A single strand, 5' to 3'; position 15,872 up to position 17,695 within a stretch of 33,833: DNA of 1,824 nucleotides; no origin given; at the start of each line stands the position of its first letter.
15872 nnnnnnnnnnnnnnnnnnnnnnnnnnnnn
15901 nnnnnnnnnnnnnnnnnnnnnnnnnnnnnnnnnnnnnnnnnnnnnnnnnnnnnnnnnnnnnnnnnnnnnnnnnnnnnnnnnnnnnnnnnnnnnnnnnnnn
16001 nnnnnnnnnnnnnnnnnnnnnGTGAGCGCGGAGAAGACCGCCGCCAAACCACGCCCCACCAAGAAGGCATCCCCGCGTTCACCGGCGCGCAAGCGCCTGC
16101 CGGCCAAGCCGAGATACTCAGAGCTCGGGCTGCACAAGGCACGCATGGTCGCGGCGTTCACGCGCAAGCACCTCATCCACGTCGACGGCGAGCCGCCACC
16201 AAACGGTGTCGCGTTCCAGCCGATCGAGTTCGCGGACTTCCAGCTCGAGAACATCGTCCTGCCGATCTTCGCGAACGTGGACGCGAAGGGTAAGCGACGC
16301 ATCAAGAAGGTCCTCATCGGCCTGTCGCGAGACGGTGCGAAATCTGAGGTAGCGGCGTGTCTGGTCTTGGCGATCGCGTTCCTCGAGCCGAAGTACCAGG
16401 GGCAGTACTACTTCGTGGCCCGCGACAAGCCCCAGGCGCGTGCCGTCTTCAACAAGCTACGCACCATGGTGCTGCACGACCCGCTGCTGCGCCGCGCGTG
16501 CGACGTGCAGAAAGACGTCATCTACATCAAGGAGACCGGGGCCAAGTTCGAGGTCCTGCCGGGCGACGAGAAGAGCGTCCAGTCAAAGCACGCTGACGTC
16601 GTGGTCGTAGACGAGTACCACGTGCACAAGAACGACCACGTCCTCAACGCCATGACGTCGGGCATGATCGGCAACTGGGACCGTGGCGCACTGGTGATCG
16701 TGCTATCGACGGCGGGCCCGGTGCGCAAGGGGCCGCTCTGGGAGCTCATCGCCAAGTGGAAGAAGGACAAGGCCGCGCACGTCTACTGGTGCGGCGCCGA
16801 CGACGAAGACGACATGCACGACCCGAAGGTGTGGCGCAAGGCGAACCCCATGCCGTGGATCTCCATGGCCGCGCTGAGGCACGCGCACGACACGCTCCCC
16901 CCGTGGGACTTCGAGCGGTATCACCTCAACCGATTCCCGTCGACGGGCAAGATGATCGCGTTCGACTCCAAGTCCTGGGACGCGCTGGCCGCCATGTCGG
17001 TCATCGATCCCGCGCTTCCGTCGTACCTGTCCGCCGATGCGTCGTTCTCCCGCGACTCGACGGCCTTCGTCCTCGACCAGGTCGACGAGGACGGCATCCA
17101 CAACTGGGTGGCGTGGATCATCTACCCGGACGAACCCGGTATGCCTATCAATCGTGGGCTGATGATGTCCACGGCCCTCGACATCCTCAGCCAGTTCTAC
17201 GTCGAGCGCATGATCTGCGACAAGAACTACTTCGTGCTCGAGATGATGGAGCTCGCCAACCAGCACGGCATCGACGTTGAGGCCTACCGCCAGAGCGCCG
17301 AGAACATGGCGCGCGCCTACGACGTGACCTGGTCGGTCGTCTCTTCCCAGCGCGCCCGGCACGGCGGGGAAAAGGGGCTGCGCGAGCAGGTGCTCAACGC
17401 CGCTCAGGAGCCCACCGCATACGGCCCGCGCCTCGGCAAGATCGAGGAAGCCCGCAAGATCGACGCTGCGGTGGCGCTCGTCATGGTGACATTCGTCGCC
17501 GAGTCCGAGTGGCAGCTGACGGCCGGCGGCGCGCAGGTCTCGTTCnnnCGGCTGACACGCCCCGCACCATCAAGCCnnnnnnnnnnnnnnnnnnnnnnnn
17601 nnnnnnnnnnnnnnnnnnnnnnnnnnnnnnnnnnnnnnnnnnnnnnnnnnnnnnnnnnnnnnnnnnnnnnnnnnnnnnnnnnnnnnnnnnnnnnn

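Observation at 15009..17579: A 31-bp leader is duplicated directly against the start codons of two late genes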

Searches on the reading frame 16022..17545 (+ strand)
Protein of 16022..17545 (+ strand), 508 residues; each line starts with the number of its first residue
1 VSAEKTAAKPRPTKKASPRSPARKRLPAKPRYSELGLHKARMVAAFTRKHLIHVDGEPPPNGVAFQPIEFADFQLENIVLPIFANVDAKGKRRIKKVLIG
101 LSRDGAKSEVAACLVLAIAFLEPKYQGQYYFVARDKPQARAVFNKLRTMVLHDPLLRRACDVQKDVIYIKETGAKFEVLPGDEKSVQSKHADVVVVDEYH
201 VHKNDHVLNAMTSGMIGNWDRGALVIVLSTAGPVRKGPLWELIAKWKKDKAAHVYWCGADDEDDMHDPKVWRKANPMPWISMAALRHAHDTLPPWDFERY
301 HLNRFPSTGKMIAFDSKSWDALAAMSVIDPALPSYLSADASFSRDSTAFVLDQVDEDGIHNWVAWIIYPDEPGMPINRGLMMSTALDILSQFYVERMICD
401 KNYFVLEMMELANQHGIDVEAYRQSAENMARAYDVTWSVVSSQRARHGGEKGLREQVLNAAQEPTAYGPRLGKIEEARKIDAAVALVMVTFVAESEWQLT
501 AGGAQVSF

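Call 10: search_protein_families(library=pfam, proteins=[window:16022-17545:+], max_evalue=0.01)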
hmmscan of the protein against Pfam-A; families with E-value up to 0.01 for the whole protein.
window:16022-17545:+ (508 aa): 3 families
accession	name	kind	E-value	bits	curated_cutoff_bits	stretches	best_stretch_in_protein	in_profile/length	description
PF03354.21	TerL_ATPase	-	1e-14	55.1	23.7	1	90-247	17-177/178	Terminase large subunit, ATPase domain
PF20441.4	TerL_nuclease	-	4.3e-07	29.8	24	1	412-491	199-280/286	Terminase large subunit, endonuclease domain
PF03237.21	Terminase_6N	-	1.5e-05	25.2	22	1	111-222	14-128/215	Terminase large subunit, T4likevirus-type, N-terminal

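Call 11: search_protein_families(library=phrogs, proteins=[window:16022-17545:+], max_evalue=0.01)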
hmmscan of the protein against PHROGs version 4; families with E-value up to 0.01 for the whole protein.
window:16022-17545:+ (508 aa): 8 families
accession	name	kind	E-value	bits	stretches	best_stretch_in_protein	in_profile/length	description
phrog_9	-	head and packaging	4.2e-71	241.9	1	39-488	184-658/812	terminase large subunit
phrog_2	-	head and packaging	2.1e-19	70.8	1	93-401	276-534/807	terminase large subunit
phrog_4914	-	head and packaging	1.8e-13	51.6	1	39-192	55-211/213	terminase large subunit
phrog_2699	-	head and packaging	2.7e-10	40.6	2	386-495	185-295/315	terminase large subunit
phrog_7579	-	head and packaging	1.3e-07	32.1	1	101-312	24-220/239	terminase large subunit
phrog_7622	-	head and packaging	2.9e-07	31.3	1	77-218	63-207/224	terminase large subunit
phrog_21277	-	head and packaging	2.8e-06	28.1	1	365-490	53-181/208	terminase large subunit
phrog_675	-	head and packaging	0.0051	16.1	1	103-212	64-175/576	terminase large subunit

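Call 13: find_related_loci(query=window:16022-17545:+, collection=viral_contigs, flank=4000)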
Query window:16022-17545:+ (508 aa) in viral_contigs; peptide patterns used: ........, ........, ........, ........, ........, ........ (x = any residue, [..] = any of these).
12 stretches matched a pattern, but none encodes a relative of the query by tblastn (E <= 1e-3).

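Call 14: find_related_loci(query=window:16022-17545:+, collection=genome_contigs, flank=4000)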
Query window:16022-17545:+ (508 aa) in genome_contigs; peptide patterns used: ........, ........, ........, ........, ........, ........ (x = any residue, [..] = any of these).
66 stretches matched a pattern, but none encodes a relative of the query by tblastn (E <= 1e-3).

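Call 15: find_homologous_proteins(query=window:16022-17545:+, max_evalue=1e-20)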
Query window:16022-17545:+ (508 aa): 124 proteins with E <= 1e-20 among 8000 candidates; the best 120 are listed.
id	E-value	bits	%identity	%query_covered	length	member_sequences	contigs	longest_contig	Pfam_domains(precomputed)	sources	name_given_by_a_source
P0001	0.0e+0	1169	100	100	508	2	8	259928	PF20441.4,PF03354.22,PF03237.22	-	-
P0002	1.7e-293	992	83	99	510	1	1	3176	PF20441.4,PF03354.22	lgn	-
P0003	2.3e-248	843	73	98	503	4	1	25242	PF20441.4,PF03354.22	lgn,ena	-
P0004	4.0e-245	832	71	98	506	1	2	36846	PF20441.4,PF03354.22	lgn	-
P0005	4.8e-243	825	72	99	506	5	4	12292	PF20441.4,PF03354.22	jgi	jgi:phage terminase large subunit-like protein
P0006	1.2e-237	808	70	98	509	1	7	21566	PF20441.4,PF03354.22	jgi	jgi:phage terminase large subunit-like protein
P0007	6.1e-225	766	71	93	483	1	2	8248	PF20441.4,PF03354.22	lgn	-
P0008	4.0e-224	763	66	99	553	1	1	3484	PF03354.22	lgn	-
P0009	4.6e-221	753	66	97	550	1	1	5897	PF03354.22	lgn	-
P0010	9.2e-220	749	67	98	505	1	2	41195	PF20441.4,PF03354.22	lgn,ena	-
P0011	2.4e-194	665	62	95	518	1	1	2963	PF20441.4,PF03354.22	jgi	jgi:phage terminase large subunit-like protein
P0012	7.1e-194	663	61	96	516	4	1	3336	PF20441.4,PF03354.22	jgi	-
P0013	1.3e-193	662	60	98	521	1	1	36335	PF20441.4,PF03354.22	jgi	jgi:phage terminase large subunit-like protein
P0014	1.6e-193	662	60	96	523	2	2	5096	PF20441.4,PF03354.22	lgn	-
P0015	5.4e-193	660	61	93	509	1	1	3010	PF20441.4,PF03354.22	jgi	jgi:phage terminase large subunit-like protein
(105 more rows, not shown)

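Call 16: find_encoding_contigs(protein=P0001, flank=4000, max_places=8)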
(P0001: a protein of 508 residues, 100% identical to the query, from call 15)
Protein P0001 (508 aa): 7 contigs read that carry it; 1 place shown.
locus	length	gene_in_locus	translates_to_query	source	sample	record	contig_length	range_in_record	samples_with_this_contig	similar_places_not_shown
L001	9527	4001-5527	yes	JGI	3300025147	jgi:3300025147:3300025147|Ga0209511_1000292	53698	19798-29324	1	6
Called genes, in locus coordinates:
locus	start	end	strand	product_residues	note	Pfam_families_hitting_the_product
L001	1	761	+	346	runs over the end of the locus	-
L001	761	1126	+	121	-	-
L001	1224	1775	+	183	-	-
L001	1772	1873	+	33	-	-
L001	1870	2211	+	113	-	-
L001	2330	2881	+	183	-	PF01844:HNH, PF14279:HNH_5 (weak)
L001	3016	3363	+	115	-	-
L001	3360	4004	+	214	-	PF05119:Terminase_4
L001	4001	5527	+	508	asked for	PF03354:TerL_ATPase, PF03237:Terminase_6N (faint), PF20441:TerL_nuclease (faint)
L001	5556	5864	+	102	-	-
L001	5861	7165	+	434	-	PF04860:Phage_portal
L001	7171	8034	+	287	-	PF00574:CLP_protease, PF25145:NfeD1b_N (faint)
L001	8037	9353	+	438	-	PF05065:Phage_capsid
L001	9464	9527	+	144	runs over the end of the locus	-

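Call 17: find_encoding_contigs(protein=P0002, flank=4000, max_places=3)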
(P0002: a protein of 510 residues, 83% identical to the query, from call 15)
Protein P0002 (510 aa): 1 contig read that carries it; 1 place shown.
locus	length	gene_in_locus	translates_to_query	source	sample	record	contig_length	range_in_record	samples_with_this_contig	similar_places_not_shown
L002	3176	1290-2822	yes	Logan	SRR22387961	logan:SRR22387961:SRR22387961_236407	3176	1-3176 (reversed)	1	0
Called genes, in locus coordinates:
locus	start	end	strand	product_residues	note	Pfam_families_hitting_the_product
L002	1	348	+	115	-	?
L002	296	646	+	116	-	-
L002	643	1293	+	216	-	PF05119:Terminase_4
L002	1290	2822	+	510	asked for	PF03354:TerL_ATPase, PF20441:TerL_nuclease (faint)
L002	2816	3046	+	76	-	-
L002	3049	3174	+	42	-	?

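Call 18: find_encoding_contigs(protein=P0003, flank=4000, max_places=3)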
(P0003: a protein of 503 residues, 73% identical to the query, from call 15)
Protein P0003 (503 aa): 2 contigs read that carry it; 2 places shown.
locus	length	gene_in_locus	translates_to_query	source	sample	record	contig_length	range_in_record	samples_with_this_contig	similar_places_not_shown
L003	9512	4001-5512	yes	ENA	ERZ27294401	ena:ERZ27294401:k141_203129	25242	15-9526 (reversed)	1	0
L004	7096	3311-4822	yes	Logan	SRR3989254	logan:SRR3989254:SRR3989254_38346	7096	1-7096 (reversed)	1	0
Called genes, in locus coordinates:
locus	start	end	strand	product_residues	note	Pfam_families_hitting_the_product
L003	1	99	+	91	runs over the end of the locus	-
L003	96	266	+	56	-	-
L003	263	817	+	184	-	-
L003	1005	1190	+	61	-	-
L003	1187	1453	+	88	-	-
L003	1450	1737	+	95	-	-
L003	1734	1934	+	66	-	-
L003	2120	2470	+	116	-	-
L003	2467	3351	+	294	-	PF01507:PAPS_reduct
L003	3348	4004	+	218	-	PF05119:Terminase_4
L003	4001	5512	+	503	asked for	PF03354:TerL_ATPase, PF20441:TerL_nuclease (weak)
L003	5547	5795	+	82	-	-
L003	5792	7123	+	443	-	PF04860:Phage_portal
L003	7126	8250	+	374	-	PF04586:Peptidase_S78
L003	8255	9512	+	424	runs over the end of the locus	?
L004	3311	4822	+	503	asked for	PF03354:TerL_ATPase, PF20441:TerL_nuclease (weak)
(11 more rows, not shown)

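Call 19: find_encoding_contigs(protein=P0004, flank=4000, max_places=3)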
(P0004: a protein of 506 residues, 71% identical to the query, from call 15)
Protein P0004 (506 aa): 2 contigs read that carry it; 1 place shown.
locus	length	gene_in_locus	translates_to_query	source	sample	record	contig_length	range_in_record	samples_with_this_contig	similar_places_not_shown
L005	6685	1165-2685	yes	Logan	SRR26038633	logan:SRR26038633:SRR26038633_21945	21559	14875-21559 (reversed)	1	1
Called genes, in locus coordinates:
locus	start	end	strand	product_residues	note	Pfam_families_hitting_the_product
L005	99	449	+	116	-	-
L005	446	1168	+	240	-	PF05119:Terminase_4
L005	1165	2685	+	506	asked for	PF03354:TerL_ATPase, PF20441:TerL_nuclease (faint)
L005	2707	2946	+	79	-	-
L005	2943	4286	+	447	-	PF04860:Phage_portal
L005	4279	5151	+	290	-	PF00574:CLP_protease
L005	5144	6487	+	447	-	PF05065:Phage_capsid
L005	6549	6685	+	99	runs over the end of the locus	-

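Call 22: find_encoding_contigs(protein=P0006, flank=4000, max_places=3)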
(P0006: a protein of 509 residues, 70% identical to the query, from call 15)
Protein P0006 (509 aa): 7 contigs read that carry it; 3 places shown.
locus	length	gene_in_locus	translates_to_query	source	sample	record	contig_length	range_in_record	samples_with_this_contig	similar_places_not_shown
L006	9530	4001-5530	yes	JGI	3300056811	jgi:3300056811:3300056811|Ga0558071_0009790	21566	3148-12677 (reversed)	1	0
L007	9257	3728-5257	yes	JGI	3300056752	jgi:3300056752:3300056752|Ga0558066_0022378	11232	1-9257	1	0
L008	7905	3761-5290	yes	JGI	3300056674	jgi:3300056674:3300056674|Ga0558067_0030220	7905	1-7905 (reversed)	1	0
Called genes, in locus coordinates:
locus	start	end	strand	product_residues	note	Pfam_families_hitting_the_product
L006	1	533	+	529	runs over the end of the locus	PF02195:ParB_N, PF17762:HTH_ParB (faint)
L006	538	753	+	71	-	-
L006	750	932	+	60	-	-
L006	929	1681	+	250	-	PF07120:DUF1376 (weak)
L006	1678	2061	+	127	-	-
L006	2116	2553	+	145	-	-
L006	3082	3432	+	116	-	-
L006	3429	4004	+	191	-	PF05119:Terminase_4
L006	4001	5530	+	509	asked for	PF03354:TerL_ATPase, PF20441:TerL_nuclease (faint)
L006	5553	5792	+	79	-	-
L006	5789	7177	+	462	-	PF04860:Phage_portal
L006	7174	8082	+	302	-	PF00574:CLP_protease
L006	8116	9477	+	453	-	PF05065:Phage_capsid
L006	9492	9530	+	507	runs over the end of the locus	PF04488:Gly_transf_sug, PF00535:Glycos_transf_2, PF10111:Glyco_tranf_2_2, PF13641:Glyco_tranf_2_3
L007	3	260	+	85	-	?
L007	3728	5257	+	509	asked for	PF03354:TerL_ATPase, PF20441:TerL_nuclease (faint)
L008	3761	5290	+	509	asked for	PF03354:TerL_ATPase, PF20441:TerL_nuclease (faint)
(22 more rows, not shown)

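Call 23: find_encoding_contigs(protein=P0010, flank=4000, max_places=2)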
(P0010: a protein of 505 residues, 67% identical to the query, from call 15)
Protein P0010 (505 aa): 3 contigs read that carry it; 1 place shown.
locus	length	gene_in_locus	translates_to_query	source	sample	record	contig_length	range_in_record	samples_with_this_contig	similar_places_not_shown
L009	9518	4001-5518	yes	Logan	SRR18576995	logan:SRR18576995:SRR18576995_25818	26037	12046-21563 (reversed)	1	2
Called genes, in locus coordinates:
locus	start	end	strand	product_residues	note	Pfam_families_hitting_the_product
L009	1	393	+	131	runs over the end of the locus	-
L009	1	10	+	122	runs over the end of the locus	-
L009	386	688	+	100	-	-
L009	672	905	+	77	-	-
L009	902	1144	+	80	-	-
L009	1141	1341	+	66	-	-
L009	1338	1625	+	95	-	-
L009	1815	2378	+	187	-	PF13274:SocA_Panacea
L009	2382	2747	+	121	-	PF02452:PemK_toxin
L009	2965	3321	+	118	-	-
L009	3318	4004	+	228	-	PF05119:Terminase_4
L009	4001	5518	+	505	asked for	PF03354:TerL_ATPase, PF20441:TerL_nuclease (faint)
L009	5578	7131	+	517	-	PF04860:Phage_portal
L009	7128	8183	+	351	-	PF04586:Peptidase_S78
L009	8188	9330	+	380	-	PF05065:Phage_capsid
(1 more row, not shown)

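Call 24: find_encoding_contigs(protein=P0013, flank=4000, max_places=2)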
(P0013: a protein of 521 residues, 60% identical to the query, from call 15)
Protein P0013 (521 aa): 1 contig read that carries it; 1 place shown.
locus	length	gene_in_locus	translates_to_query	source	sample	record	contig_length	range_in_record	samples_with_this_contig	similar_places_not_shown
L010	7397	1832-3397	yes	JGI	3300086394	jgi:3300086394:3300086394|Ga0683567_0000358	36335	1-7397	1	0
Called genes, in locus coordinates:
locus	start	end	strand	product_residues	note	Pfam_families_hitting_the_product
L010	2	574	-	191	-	?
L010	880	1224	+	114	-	-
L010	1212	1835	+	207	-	PF05119:Terminase_4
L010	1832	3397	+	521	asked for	PF03354:TerL_ATPase, PF20441:TerL_nuclease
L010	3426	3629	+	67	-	PF12728:HTH_17, PF00376:MerR (weak)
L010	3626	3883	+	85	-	-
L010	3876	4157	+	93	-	-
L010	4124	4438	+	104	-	-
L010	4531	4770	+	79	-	-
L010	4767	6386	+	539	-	PF04860:Phage_portal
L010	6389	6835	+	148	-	-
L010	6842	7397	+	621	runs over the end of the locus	-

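Call 25: find_encoding_contigs(protein=P0005, flank=4000, max_places=3)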
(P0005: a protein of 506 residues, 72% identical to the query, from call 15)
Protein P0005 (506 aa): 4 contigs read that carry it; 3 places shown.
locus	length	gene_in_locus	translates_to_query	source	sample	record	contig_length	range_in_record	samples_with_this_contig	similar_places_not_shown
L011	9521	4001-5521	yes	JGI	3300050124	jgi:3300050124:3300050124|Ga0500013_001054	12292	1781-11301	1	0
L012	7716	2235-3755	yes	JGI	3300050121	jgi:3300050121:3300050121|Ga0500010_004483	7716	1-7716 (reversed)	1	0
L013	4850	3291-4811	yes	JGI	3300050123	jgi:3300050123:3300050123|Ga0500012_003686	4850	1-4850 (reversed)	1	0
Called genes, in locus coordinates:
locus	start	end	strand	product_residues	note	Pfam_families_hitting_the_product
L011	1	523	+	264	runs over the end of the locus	-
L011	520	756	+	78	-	-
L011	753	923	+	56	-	-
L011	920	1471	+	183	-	-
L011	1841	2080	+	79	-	-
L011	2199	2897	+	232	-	PF01844:HNH, PF14279:HNH_5 (weak)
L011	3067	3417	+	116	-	-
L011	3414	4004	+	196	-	PF05119:Terminase_4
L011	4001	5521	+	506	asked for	PF03354:TerL_ATPase, PF20441:TerL_nuclease (weak)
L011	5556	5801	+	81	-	-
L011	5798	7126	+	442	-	PF04860:Phage_portal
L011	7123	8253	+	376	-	PF04586:Peptidase_S78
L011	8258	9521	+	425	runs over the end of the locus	PF05065:Phage_capsid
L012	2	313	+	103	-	?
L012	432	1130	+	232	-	PF01844:HNH, PF14279:HNH_5 (weak)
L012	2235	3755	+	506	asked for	PF03354:TerL_ATPase, PF20441:TerL_nuclease (weak)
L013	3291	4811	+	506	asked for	PF03354:TerL_ATPase, PF20441:TerL_nuclease (weak)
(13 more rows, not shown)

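Call 29: find_related_loci(query=A1, collection=metagenome_contigs, flank=5000)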
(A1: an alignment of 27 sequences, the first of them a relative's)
Query A1 (508 aa) in metagenome_contigs; peptide patterns used: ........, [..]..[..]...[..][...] (x = any residue, [..] = any of these).
238 stretches matched a pattern; 153 encode a relative of the query (tblastn E <= 1e-3); the best 80 are kept; 80 distinct loci.
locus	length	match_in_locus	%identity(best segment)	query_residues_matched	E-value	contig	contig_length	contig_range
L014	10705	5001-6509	72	1-506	0e+0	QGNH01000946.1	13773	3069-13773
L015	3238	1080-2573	60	9-496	0e+0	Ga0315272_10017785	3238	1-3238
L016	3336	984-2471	60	5-496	0e+0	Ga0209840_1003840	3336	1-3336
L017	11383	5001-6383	58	36-496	2e-170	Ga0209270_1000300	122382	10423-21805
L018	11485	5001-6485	73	10-507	0e+0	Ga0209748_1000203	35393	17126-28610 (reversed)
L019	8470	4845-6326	51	11-506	2e-156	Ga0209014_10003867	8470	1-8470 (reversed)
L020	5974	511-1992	51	11-506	2e-156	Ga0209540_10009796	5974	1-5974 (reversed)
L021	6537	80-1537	51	10-506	9e-155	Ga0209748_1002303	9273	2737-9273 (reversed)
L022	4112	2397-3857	51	10-507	8e-157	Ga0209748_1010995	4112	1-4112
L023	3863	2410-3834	52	10-495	5e-157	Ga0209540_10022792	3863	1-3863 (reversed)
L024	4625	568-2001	51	16-488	9e-153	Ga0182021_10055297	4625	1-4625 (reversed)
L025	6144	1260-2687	48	30-507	2e-142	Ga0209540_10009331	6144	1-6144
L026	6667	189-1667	46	20-507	6e-139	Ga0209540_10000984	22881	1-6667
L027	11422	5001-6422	46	32-507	1e-137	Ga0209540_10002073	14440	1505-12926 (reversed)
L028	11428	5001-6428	46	30-507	1e-136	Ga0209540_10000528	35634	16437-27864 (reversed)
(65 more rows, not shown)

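Call 30: find_related_loci(query=A1, collection=viral_contigs, flank=5000)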
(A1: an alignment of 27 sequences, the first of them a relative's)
Query A1 (508 aa) in viral_contigs; peptide patterns used: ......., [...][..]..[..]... (x = any residue, [..] = any of these).
324 stretches matched a pattern; 294 encode a relative of the query (tblastn E <= 1e-3); the best 80 are kept; 80 distinct loci.
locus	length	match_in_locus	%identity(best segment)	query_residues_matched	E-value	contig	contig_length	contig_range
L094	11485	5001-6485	73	10-507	0e+0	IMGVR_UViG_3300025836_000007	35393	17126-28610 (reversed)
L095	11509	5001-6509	72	1-506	0e+0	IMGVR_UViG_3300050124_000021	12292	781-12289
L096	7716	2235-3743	72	1-506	0e+0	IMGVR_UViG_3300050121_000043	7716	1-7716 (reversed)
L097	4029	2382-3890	72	1-506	0e+0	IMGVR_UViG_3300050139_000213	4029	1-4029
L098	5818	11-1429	61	31-496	0e+0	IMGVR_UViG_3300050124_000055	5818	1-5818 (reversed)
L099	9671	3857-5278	48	31-506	1e-136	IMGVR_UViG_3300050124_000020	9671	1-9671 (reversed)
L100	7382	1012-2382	48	33-496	2e-133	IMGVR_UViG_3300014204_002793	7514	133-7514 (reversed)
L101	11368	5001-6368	48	31-481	3e-133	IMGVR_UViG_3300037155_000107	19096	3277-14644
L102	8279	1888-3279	47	32-497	3e-133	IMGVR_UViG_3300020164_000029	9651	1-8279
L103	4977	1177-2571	46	25-496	3e-132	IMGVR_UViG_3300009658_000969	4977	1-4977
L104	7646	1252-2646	47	25-496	8e-131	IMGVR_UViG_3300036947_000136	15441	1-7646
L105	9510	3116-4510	47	25-496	8e-131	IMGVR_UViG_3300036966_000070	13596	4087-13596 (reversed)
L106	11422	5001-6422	43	14-496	5e-126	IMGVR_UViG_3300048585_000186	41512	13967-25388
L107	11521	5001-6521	45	1-506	2e-125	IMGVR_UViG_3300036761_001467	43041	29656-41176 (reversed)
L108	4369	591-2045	42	2-496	2e-121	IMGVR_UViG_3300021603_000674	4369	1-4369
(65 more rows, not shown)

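Call 31: find_related_loci(query=A1, collection=genome_contigs, flank=5000)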
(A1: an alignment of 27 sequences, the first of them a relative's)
Query A1 (508 aa) in genome_contigs; peptide patterns used: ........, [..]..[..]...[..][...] (x = any residue, [..] = any of these).
98 stretches matched a pattern; 53 encode a relative of the query (tblastn E <= 1e-3); 53 distinct loci.
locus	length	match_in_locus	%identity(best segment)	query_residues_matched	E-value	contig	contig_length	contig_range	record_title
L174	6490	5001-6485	73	1-498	0e+0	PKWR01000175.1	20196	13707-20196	MAG: Coriobacteriia bacterium isolate palsa_660 73.20120500_P28.32_contig_5049, whole genome shotgun sequence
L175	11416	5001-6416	46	33-506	5e-134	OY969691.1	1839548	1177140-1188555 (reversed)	MAG: uncultured Coriobacteriia bacterium isolate MFD03726.bin.c.2 genome assembly, chromosome: 1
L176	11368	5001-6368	48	31-481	2e-133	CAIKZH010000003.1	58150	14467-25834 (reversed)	MAG: uncultured Coriobacteriia bacterium isolate AlinenLipids_bin-9090 genome assembly, contig: bin-9090:003/192, whole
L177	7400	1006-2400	44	25-496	2e-121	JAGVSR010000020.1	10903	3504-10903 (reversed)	MAG: Alphaproteobacteria bacterium isolate THP_Bin_1 THP_Bin_1_scaffold_1922, whole genome shotgun sequence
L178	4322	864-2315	42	4-496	1e-116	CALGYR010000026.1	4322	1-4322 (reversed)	MAG TPA_asm: uncultured bacterium isolate SRR6007444_bin.47_CONCOCT_v1.1_MAG genome assembly, contig: ERZ724098.10126, w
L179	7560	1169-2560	42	26-496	1e-113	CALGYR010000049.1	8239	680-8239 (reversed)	MAG TPA_asm: uncultured bacterium isolate SRR6007444_bin.47_CONCOCT_v1.1_MAG genome assembly, contig: ERZ724098.4098, wh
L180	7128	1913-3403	41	5-496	3e-111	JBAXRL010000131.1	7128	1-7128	MAG: Actinomycetes bacterium isolate ELA582 MAG582_131, whole genome shotgun sequence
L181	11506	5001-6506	40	5-502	3e-108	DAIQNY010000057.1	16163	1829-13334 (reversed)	MAG TPA_asm: Actinomycetota bacterium isolate CTOTU7608 NODE_5822_length_16163_cov_6.336665, whole genome shotgun sequen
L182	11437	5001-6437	37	11-496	3e-83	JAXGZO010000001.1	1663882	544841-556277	MAG: Thermoleophilia bacterium isolate AnMBR.bin539 bin539_1, whole genome shotgun sequence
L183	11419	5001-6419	36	14-481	5e-71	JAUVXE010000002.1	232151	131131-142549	MAG: Coriobacteriia bacterium isolate CSMAG_1208 CSMAG_1208_k127_3439519_length_232151_cov_27.0006, whole genome shotgun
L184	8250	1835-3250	36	12-481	3e-69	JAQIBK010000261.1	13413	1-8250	MAG: Actinomycetota bacterium isolate GH1 k119_345980, whole genome shotgun sequence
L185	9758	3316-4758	43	7-501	4e-121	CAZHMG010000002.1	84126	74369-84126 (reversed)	MAG TPA_asm: uncultured Thermoleophilia bacterium isolate SRP302447_co3_62 genome assembly, contig: NODE_775_length_8412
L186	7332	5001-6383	33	41-496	6e-69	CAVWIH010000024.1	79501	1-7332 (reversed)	MAG: uncultured Actinomycetes bacterium isolate MFD02138.bin.2.32 genome assembly, contig: contig_24293, whole genome sh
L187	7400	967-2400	29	24-494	3e-53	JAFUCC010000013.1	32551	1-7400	MAG: Eggerthellaceae bacterium isolate RGIG4359 Roe_deer_Jejunum-2__c438, whole genome shotgun sequence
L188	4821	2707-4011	27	66-488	7e-31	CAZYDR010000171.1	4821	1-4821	MAG TPA_asm: uncultured Alphaproteobacteria bacterium isolate SRP308112_co1_372 genome assembly, contig: NODE_36216_leng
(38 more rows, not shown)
